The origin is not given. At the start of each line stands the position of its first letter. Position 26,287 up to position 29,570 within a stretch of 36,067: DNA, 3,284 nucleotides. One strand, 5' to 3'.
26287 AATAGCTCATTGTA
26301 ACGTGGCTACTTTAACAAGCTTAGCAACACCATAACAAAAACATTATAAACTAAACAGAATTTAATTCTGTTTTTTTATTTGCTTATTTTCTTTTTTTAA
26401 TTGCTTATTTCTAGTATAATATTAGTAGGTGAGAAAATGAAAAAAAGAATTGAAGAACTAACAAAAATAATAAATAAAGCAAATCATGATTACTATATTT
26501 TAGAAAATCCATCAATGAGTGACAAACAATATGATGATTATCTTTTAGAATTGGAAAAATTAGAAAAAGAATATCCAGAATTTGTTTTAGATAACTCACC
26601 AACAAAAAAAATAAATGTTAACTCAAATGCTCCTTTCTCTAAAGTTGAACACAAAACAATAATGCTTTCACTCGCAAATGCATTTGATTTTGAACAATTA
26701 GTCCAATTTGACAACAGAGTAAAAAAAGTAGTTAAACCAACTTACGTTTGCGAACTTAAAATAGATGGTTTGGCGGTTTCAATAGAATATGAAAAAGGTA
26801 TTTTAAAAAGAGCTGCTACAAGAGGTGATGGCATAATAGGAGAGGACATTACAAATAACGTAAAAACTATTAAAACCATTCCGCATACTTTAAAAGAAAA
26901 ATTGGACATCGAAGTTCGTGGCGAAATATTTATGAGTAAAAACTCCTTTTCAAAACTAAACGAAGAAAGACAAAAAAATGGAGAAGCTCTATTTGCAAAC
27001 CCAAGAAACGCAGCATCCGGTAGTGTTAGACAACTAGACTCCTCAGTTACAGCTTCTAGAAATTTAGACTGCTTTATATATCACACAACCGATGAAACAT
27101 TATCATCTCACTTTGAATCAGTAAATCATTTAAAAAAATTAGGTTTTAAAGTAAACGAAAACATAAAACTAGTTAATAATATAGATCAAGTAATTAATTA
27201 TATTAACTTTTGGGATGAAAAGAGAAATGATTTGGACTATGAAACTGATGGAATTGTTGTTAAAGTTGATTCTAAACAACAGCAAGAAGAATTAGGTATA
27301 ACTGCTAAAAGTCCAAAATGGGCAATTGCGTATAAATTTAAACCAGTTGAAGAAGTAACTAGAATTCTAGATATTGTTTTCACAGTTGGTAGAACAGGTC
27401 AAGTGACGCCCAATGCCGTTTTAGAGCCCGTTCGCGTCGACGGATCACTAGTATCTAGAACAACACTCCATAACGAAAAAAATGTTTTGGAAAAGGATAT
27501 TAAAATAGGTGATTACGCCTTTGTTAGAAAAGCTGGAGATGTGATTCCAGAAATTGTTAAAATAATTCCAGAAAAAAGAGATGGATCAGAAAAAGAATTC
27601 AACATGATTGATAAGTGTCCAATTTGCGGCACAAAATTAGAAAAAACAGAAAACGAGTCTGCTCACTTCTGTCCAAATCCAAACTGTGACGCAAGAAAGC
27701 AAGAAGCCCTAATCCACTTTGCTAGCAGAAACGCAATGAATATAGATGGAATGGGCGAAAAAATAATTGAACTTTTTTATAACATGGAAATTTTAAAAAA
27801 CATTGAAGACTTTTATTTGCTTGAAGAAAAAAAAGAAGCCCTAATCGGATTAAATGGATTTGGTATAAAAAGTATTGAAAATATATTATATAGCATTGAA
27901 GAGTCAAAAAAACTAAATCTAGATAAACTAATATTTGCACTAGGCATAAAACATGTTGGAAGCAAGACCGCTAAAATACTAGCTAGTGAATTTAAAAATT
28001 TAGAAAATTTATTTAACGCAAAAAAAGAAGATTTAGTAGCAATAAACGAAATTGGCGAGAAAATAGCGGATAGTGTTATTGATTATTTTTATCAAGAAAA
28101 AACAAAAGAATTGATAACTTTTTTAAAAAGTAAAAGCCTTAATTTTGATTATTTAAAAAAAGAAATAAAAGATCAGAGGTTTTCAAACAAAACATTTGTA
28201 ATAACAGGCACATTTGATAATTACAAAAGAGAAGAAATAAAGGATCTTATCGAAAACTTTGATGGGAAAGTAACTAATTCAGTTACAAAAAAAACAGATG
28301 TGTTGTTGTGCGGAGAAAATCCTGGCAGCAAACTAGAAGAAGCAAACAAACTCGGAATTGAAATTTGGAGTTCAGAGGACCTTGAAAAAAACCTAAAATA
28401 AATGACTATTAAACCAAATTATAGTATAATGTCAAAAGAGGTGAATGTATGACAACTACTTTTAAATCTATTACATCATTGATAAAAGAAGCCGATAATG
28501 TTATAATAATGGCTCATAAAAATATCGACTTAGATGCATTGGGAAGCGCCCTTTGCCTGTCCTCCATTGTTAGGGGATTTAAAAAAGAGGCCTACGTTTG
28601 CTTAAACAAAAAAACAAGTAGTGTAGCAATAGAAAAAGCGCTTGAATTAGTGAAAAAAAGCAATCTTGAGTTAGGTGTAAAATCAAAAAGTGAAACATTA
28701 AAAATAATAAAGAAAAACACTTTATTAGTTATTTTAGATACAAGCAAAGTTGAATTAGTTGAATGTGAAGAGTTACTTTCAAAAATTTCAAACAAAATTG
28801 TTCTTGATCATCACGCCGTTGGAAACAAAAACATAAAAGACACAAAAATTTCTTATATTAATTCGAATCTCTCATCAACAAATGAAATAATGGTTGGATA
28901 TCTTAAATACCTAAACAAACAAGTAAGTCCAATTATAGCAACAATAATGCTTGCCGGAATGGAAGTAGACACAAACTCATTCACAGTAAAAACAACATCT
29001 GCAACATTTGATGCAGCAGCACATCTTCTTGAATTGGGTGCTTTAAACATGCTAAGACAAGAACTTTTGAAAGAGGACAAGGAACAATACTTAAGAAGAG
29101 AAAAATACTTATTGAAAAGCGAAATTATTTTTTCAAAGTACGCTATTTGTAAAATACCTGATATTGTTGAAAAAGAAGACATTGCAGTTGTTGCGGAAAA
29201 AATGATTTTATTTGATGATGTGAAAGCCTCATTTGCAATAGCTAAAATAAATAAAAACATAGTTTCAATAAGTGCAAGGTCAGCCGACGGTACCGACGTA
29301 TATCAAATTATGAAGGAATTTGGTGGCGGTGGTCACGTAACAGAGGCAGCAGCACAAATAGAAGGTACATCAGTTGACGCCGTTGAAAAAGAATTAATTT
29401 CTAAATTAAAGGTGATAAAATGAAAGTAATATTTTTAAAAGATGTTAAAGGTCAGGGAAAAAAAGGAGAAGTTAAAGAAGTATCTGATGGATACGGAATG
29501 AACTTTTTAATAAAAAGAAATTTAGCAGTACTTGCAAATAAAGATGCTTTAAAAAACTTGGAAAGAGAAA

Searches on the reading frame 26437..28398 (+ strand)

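Call 8: search_protein_families(library=pfam, proteins=[window:26437-28398:+], max_evalue=0.01)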
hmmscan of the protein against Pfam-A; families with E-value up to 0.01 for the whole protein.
window:26437-28398:+ (654 aa): 12 families
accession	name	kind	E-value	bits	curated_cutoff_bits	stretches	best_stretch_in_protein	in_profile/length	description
PF01653.23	DNA_ligase_aden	-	1.7e-95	319.8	27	1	65-303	2-252/253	NAD-dependent DNA ligase adenylation domain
PF03120.22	DNA_ligase_OB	-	3.9e-31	107.2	32.9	1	308-384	2-78/79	NAD-dependent DNA ligase OB-fold domain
PF12826.13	HHH_2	-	3.7e-25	88.3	27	1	498-560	2-64/64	Helix-hairpin-helix motif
PF00533.33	BRCT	-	2.9e-17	63.1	21.3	1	582-648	6-73/78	BRCA1 C Terminus (BRCT) domain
PF14520.12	HHH_5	-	4.9e-11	43.4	27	1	502-549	5-53/57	Helix-hairpin-helix domain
PF03119.21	DNA_ligase_ZBD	-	1.6e-09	37.9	25.8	1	393-419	1-27/27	NAD-dependent DNA ligase C4 zinc finger domain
PF16589.12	BRCT_2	-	8.1e-07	29.7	27.3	1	582-647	3-68/86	BRCT domain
PF00633.29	HHH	-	3.6e-05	23.8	24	1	522-550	2-30/30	Helix-hairpin-helix motif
PF12738.14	PTCB-BRCT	-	3.8e-05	24.1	22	1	591-643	6-58/63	twin BRCT domain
PF22745.1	Nlig-Ia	-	9.1e-05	23.5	27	1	5-49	6-50/92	DNA ligase-like, N-terminal NAD+-binding domain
PF06827.20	zf-FPG_IleRS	-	0.002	18.4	21.3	1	393-414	3-26/30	Zinc finger found in FPG and IleRS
PF01367.25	5_3_exonuc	-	0.0024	18.7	40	0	503-551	22-68/97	5'-3' exonuclease, C-terminal SAM fold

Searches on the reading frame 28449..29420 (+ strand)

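Call 8: search_protein_families(library=pfam, proteins=[window:28449-29420:+], max_evalue=0.01)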
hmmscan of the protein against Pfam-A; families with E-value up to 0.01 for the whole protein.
window:28449-29420:+ (324 aa): 2 families
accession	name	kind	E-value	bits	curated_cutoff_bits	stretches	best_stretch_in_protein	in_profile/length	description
PF01368.27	DHH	-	3.2e-17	63.4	28.1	1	17-171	1-125/125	DHH family, N-terminal domain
PF02272.25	DHHA1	-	7.8e-10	39.6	25.9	1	230-319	3-99/102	DHHA1 domain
